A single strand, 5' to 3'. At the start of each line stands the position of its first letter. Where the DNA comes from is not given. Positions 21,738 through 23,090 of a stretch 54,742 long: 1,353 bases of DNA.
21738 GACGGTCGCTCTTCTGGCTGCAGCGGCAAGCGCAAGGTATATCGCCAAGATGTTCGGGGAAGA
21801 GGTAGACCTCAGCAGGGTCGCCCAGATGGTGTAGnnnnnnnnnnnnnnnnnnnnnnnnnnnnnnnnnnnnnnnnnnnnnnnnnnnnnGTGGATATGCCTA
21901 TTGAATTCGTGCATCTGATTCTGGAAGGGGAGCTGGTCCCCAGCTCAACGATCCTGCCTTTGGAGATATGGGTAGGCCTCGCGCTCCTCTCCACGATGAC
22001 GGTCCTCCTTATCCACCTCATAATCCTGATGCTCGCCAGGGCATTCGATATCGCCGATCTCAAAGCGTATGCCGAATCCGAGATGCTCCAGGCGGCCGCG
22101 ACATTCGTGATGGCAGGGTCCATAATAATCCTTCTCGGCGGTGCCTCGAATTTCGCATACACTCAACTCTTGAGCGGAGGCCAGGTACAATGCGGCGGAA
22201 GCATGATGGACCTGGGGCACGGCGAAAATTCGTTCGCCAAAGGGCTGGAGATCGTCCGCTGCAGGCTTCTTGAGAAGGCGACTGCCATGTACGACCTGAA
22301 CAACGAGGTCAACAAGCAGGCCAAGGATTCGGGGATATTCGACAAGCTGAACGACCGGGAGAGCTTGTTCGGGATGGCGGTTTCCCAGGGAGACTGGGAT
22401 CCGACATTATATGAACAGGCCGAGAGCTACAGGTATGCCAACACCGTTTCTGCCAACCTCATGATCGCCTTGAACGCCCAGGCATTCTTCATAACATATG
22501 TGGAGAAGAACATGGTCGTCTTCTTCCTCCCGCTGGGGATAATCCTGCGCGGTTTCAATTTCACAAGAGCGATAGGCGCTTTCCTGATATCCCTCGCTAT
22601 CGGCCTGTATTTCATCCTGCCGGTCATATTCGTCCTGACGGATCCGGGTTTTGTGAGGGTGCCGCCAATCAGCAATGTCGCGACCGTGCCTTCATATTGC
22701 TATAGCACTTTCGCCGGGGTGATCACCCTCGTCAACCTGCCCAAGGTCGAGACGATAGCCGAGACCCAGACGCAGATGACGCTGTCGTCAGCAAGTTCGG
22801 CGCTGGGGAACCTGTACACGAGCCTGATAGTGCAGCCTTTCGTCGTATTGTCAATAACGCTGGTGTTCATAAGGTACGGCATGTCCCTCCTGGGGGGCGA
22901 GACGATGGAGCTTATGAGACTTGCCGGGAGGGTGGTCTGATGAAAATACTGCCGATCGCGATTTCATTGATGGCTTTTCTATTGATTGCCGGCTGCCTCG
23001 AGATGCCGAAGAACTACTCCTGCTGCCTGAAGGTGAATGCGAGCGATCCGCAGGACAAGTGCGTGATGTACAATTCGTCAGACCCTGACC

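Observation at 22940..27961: Giant Cys-rich, heavily sequon-decorated lipoprotein-like protein closes each operon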

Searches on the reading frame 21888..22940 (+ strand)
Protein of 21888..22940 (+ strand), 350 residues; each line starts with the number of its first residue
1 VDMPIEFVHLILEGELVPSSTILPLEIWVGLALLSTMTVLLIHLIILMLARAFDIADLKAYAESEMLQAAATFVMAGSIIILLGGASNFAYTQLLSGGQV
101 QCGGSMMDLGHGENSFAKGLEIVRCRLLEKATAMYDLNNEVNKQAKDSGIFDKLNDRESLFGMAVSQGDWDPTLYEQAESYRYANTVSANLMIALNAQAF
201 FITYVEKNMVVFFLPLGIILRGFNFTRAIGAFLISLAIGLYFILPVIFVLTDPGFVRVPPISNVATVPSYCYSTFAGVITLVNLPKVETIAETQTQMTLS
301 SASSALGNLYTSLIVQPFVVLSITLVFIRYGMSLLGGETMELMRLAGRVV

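Call 5: search_protein_families(library=pfam, proteins=[window:21888-22940:+], max_evalue=0.01)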
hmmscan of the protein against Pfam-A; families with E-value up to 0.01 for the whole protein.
window:21888-22940:+ (350 aa): 0 families

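Call 40: search_protein_families(library=ncbifam, proteins=[window:21888-22940:+], max_evalue=0.1)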
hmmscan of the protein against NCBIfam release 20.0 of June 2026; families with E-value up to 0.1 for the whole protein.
window:21888-22940:+ (350 aa): 0 families

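Call 41: search_protein_families(library=padloc, proteins=[window:21888-22940:+], max_evalue=0.1)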
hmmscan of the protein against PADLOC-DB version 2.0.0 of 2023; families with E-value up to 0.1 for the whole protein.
window:21888-22940:+ (350 aa): 0 families
